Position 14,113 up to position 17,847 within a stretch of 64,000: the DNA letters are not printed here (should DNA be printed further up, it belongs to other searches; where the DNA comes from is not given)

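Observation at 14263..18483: Low-GC two-gene island beside the 16S gene: a 229-aa orphan plus a 1,144-aa protein made of about nine tandem winged-helix modules and an unrecognisable C-terminal domain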

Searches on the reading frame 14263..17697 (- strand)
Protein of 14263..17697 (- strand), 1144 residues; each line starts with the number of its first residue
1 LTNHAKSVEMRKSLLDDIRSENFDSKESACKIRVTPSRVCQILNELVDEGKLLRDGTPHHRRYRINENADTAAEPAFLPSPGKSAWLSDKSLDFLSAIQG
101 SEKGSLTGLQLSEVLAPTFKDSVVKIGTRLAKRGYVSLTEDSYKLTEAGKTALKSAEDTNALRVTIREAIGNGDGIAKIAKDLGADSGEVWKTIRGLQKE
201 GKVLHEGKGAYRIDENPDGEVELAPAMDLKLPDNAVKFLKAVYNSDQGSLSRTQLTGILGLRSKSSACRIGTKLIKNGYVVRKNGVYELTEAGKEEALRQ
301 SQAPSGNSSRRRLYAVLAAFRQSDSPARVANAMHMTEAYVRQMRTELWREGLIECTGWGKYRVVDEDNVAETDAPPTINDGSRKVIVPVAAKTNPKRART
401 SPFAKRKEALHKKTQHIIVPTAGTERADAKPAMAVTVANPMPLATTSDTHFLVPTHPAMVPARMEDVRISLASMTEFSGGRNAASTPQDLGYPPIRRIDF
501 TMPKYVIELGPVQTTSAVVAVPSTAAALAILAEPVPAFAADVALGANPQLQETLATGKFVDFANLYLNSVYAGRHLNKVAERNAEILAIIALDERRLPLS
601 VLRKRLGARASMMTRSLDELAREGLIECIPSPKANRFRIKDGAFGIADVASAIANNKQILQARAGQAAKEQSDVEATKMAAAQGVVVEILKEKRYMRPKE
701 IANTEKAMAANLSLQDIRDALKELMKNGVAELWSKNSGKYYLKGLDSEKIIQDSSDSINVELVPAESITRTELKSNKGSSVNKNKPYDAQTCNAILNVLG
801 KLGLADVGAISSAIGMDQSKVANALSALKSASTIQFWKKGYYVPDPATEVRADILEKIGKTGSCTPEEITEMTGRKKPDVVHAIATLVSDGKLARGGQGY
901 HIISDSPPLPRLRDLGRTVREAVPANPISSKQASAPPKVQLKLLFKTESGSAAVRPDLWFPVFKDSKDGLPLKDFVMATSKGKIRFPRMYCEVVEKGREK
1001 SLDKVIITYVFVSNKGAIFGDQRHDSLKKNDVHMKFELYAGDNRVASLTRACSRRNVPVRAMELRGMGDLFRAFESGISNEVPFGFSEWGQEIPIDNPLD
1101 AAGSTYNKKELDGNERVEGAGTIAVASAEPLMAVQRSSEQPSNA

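Call 7: search_protein_families(library=pfam, proteins=[window:14263-17697:-], max_evalue=1)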
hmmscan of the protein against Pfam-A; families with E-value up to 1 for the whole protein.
window:14263-17697:- (1144 aa): 30 families (the best 25 are shown)
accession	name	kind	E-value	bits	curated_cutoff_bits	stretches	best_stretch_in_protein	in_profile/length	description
PF01047.28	MarR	-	1.1e-11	44.8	24.6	1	595-633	16-54/59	MarR family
PF12802.13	MarR_2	-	2.2e-11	44.2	27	2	585-633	9-57/61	MarR family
PF25213.1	HVO_A0261_N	-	1.8e-09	37.8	35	2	247-294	22-68/86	HVO_A0261 N-terminal domain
PF09339.16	HTH_IclR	-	1.4e-07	31.6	22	0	580-627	2-49/52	IclR helix-turn-helix domain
PF13545.12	HTH_Crp_2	-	1.7e-07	31.5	27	0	605-629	31-54/70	Crp-like helix-turn-helix domain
PF01978.25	TrmB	-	8e-07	29.3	25.6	0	799-836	18-54/68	Sugar-specific transcriptional regulator TrmB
PF01325.25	Fe_dep_repress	-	1.1e-06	29.1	26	0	233-282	4-54/60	Iron dependent repressor, N-terminal DNA binding domain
PF14947.12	HTH_45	-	1.2e-06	28.9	25.5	0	129-160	42-73/77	Winged helix-turn-helix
PF00392.27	GntR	-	0.0004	20.4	27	0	596-628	23-56/64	Bacterial regulatory proteins, gntR family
PF25212.1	HVO_A0114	-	0.00085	19.5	27.6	0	848-891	21-64/84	HVO_A0114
PF08784.17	RPA_C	-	0.0038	18.3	22.6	0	662-729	32-98/106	Replication protein A C terminal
PF13463.12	HTH_27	-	0.0059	17.3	22.2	1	582-636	4-61/68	Winged helix DNA-binding domain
PF14394.12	DUF4423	-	0.0069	16.6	30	0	805-844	37-76/165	Domain of unknown function (DUF4423)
PF22560.2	GMT-wHTH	-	0.0077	17.1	27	0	608-631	57-80/82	GMT-like wHTH domain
PF15121.11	TMEM71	-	0.0098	16.1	27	0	126-156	65-95/152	TMEM71 protein family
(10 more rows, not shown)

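Call 8: search_protein_families(library=ncbifam, proteins=[window:14263-17697:-], max_evalue=1)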
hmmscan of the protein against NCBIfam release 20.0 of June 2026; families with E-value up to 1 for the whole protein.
window:14263-17697:- (1144 aa): 10 families
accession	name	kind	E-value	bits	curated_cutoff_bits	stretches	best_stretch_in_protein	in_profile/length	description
NF033788.1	HTH_metalloreg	subfamily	8e-08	32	55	1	794-840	15-61/77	metalloregulator ArsR/SmtB family transcription factor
TIGR01884.1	cas_HTH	subfamily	1.4e-07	31.1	60.2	1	785-837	138-189/202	CRISPR-associated CARF protein Csa3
NF053610.1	Sso10a_fam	subfamily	2.9e-07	30.4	60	1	273-295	40-62/64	Sso10a family chromatin protein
NF049902.1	FTL_1293_fam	exception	0.00024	21.3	170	1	161-216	10-65/150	FTL_1293 family small RNA FtrC-regulated protein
NF053660.1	ORF80_fam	equivalog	0.00033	20.5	95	1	851-896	4-49/70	ORF80 family leucine zipper DNA-binding protein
NF040939.2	trans_reg_lrs14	equivalog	0.00074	19.5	90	0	578-627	18-67/103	Lrs14 family HTH-type transcriptional regulator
NF053606.1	Sta1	subfamily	0.0018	18.3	80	0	580-627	19-65/100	Sta1 family transcriptional regulator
NF053628.1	BnzsclthlBbsBGT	equivalog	0.094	11.5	750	1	637-700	93-155/389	benzoylsuccinyl-CoA thiolase subunit BbsB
TIGR00122.1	birA_repr_reg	equivalog_domain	0.22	11.4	70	0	178-216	18-56/69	biotin operon repressor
NF045593.1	bilirub_TF_BilQ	equivalog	0.24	11.1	125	0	858-895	39-76/135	bilirubin utilization transcriptional regulator BilQ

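Call 9: search_solved_structures(query=window:14263-17697:-, max_evalue=1)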
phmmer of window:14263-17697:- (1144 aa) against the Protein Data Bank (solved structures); distinct sequences matched with E-value up to 1: 4.
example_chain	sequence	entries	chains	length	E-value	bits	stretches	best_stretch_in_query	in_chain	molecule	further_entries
4jpp_A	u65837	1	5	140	0.077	14.1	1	291-366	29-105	Minor spike protein H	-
4fx0_A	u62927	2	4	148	0.33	12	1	586-653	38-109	PROBABLE TRANSCRIPTIONAL REPRESSOR PROTEIN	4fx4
3tgn_A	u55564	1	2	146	0.54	11.3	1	570-636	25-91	Adc operon repressor AdcR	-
4b8x_A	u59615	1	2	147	1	10.4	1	587-638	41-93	POSSIBLE MARR-TRANSCRIPTIONAL REGULATOR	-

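Call 10: find_homologous_proteins(query=window:14263-17697:-)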
Query window:14263-17697:- (1144 aa): 1 proteins with E <= 0.001 among 8000 candidates.
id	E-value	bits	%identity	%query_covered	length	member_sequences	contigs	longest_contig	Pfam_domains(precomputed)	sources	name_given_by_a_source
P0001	0.0e+0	2514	100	99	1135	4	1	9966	PF01047.29,PF01978.26,PF09339.17,PF12802.14,PF13545.13,PF01325.26,PF25213.2,PF14947.13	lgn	-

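Call 13: find_encoding_contigs(protein=P0001, flank=10000)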
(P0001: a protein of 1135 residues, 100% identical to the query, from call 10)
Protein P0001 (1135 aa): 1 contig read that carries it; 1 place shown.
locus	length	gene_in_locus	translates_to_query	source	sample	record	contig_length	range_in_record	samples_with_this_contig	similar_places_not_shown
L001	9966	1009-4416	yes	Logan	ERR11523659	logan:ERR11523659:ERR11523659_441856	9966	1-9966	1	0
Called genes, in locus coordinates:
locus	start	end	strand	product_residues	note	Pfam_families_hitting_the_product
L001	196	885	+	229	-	-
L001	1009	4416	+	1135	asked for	PF01047:MarR (faint), PF01325:Fe_dep_repress (faint), PF01978:TrmB (faint), PF09339:HTH_IclR (faint), PF12802:MarR_2 (faint), PF13545:HTH_Crp_2 (faint), PF14947:HTH_45 (faint), PF25213:HVO_A0261_N (faint)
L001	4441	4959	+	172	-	-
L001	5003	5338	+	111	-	PF04343:DUF488, PF22751:DUF488-N3a, PF22752:DUF488-N3i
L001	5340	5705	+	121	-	PF01243:PNPOx_N (weak)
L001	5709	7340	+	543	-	PF13231:PMT_2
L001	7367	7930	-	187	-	PF01015:Ribosomal_S3Ae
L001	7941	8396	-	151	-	PF08069:Ribosomal_S13_N, PF00312:Ribosomal_S15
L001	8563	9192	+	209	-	PF00156:Pribosyltran (weak)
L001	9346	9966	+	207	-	?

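Call 23: search_protein_families(library=phrogs, proteins=[window:14263-17697:-], max_evalue=0.1)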
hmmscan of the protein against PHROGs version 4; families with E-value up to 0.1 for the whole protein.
window:14263-17697:- (1144 aa): 13 families
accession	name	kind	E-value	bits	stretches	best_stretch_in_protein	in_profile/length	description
phrog_2440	-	transcription regulation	2.9e-17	63.7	1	316-363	33-87/126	transcriptional regulator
phrog_142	-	moron, auxiliary metabolic gene and host takeover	6.3e-13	49.9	1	842-898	5-61/116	Ren-like exclusion protein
phrog_1687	-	transcription regulation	3.4e-10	41.1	1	794-899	6-116/162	MarR family transcrition regulator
phrog_1123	-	unknown function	4.8e-09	37.1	1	291-363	15-86/112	-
phrog_2030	-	transcription regulation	1e-06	29.6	0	306-375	12-83/202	transcriptional regulator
phrog_633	-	transcription regulation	0.00017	23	0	325-367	18-60/111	transcriptional regulator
phrog_11214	-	unknown function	0.00017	22.6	0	848-899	50-101/123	-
phrog_1368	-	transcription regulation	0.00041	21.1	0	603-662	34-87/101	transcriptional regulator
phrog_2113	-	unknown function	0.00087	20.2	0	849-904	13-73/113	-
phrog_630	-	unknown function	0.0011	19.5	0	852-899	85-132/253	-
phrog_11961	-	unknown function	0.0039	17.8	0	586-636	44-94/150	-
phrog_35756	-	unknown function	0.015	16.1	0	273-295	58-80/144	-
phrog_4278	-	unknown function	0.02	15.6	0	274-301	81-108/127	-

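Call 24: search_protein_families(library=padloc, proteins=[window:14263-17697:-], max_evalue=0.1)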
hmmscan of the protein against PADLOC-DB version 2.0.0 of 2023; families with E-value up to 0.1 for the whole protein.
window:14263-17697:- (1144 aa): 19 families
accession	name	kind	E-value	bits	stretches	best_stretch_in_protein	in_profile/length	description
PDLC01879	CARF3--CARF_TM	-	6.2e-11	40.3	1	577-640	152-210/222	-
PDLC01438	Csa3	-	9.1e-09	33.8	0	848-901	147-196/305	"CAS-I,CAS-II,CAS-III,CAS-IV,CAS-V,CAS-VI; associated_signaling"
PDLC01848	CARF3--CARF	-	1.4e-08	32.7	1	145-204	123-180/197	-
PDLC01044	Csa3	-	2.2e-08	32.2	0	229-294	132-191/194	Type I-A associated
PDLC01268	CasR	-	1.4e-07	29.6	1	793-840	127-173/179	"CAS-I,CAS-II,CAS-III,CAS-IV,CAS-V,CAS-VI; associated_signaling"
PDLC01434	CasR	-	3.3e-07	28.4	1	793-840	131-177/191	"CAS-I,CAS-II,CAS-III,CAS-IV,CAS-V,CAS-VI; associated_signaling"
PDLC02975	WH_III-A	-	6.2e-06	24.6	0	125-157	37-69/103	-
PDLC01857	CARF3--CARF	-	0.00023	18.9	0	153-214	123-186/201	-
PDLC02933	PRTase_III-A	-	0.00024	18.8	0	295-354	275-327/368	-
PDLC01850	CARF3--CARF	-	0.00074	17.4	0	849-898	145-194/209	-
PDLC01860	CARF3--CARF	-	0.0009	17.4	0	577-639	139-200/210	-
PDLC01852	CARF3--CARF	-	0.0015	16.5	0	577-634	139-195/208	-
PDLC01858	CARF3--CARF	-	0.0024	15.8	0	579-627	142-188/204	-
PDLC04796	PDC-S02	-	0.0065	13.5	0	273-325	182-233/390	-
PDLC01866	CARF3--CARF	-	0.01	13.8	0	578-639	136-196/207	-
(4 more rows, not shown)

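Call 30: search_protein_representatives(protein=window:14263-17697:-)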
Query: 1144 residues. Proteins with E-value up to 0.001 (for the whole library): 3; up to 1e-10: 2; up to 1e-30: 2. The best 3 are listed.
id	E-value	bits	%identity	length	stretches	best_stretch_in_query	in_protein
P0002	0.0e+00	1116.5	58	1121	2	460-1131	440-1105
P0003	2.0e-44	168.4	36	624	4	175-303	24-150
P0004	3.7e-05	38.4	32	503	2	227-416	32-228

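Call 32: find_encoding_contigs(protein=P0002, flank=10000)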
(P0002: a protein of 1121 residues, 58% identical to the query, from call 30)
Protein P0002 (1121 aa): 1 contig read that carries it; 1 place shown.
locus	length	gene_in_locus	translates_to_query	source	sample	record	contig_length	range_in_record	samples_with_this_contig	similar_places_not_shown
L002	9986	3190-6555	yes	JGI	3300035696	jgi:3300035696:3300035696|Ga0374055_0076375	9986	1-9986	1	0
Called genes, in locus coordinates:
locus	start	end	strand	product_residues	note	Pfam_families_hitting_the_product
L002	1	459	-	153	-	?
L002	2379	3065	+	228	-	-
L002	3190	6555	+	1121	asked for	PF01978:TrmB (faint), PF24270:HTH_Cmi2_C (faint), PF25213:HVO_A0261_N (faint), PF13384:HTH_23 (faint)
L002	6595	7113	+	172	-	-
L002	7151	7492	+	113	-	PF04343:DUF488, PF22751:DUF488-N3a, PF22752:DUF488-N3i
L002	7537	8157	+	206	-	-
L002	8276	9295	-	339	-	PF09851:SHOCT (weak)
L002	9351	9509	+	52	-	-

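Call 33: find_encoding_contigs(protein=P0003, flank=10000)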
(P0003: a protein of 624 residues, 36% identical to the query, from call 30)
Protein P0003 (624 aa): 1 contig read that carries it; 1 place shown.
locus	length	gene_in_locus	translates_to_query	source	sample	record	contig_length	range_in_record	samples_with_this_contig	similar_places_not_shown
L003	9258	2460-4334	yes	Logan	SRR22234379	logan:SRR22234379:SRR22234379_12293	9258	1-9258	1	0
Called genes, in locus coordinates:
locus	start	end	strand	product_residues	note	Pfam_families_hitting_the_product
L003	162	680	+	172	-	-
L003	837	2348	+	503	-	-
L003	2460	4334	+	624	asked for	PF01022:HTH_5 (faint), PF01047:MarR (faint), PF01325:Fe_dep_repress (faint), PF01978:TrmB (faint), PF08279:HTH_11 (faint), PF09339:HTH_IclR (faint), PF12802:MarR_2 (faint), PF12840:HTH_20 (faint), +9 more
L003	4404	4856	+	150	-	-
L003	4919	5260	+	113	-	PF04343:DUF488, PF22751:DUF488-N3a, PF22752:DUF488-N3i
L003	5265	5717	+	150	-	PF04463:2-thiour_desulf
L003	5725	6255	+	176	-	PF00186:DHFR_1 (weak), PF01872:RibD_C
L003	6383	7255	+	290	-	-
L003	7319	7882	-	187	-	PF01015:Ribosomal_S3Ae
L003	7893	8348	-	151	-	PF08069:Ribosomal_S13_N, PF00312:Ribosomal_S15 (weak)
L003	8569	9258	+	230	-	?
